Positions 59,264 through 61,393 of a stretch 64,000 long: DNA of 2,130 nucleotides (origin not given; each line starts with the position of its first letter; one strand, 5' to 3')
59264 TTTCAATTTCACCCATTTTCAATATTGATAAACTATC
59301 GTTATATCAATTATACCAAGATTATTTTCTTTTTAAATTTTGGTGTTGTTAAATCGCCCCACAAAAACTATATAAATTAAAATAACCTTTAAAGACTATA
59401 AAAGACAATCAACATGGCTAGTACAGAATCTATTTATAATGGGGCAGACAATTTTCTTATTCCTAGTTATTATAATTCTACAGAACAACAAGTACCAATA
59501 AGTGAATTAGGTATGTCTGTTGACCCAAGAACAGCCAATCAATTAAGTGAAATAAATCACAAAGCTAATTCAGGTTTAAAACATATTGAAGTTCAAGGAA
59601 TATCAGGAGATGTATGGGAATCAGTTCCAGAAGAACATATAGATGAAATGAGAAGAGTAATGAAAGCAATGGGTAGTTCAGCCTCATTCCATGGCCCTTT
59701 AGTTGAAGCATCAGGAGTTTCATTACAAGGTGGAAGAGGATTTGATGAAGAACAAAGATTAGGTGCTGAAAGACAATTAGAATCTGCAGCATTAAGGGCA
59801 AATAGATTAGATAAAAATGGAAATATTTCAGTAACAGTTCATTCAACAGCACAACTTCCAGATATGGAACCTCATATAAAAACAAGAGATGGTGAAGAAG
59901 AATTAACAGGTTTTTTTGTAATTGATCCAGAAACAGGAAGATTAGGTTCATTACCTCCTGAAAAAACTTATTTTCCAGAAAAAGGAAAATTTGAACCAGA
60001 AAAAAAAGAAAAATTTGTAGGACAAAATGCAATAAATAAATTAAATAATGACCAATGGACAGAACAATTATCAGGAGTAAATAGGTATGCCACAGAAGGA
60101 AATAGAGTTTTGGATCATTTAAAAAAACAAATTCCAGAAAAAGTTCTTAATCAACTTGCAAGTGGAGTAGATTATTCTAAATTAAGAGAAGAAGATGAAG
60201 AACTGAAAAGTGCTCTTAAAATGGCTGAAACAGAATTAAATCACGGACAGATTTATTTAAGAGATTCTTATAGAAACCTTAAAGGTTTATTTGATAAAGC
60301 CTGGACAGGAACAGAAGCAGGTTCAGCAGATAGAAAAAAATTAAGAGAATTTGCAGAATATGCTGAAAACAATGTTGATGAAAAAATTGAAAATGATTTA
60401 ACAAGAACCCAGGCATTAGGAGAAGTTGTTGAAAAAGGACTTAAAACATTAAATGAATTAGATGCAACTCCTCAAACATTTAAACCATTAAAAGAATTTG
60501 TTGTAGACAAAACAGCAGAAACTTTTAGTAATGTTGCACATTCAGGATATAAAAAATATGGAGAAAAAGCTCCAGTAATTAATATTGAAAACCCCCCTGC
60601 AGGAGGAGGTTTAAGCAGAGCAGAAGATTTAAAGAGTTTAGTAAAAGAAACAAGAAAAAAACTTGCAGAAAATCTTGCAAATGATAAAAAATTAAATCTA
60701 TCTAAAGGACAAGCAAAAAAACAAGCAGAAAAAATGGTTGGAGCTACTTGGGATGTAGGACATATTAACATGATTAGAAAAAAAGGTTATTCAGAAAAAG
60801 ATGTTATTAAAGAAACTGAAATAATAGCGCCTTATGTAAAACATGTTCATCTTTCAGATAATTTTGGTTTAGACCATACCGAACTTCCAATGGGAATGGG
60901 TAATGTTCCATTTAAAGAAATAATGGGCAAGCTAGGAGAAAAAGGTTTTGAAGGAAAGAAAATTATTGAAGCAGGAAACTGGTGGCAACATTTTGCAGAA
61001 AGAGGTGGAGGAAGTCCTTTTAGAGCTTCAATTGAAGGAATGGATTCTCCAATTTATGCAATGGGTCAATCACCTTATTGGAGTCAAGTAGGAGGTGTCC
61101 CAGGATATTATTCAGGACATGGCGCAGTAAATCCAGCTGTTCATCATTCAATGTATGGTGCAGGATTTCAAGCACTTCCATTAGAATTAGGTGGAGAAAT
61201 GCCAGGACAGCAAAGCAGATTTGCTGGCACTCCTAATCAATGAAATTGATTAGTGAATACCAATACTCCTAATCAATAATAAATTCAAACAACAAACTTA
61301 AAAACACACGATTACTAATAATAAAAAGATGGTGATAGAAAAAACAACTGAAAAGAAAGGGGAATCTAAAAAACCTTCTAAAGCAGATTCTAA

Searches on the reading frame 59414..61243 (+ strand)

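Call 28: search_protein_families(library=pfam, proteins=[window:59414-61243:+], max_evalue=0.00001)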
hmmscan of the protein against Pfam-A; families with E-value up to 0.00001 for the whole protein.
window:59414-61243:+ (609 aa): 1 family
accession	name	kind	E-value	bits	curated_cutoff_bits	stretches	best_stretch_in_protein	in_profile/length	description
PF01261.30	AP_endonuc_2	-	1.7e-11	44.8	31.1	1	440-520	151-229/249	Xylose isomerase-like TIM barrel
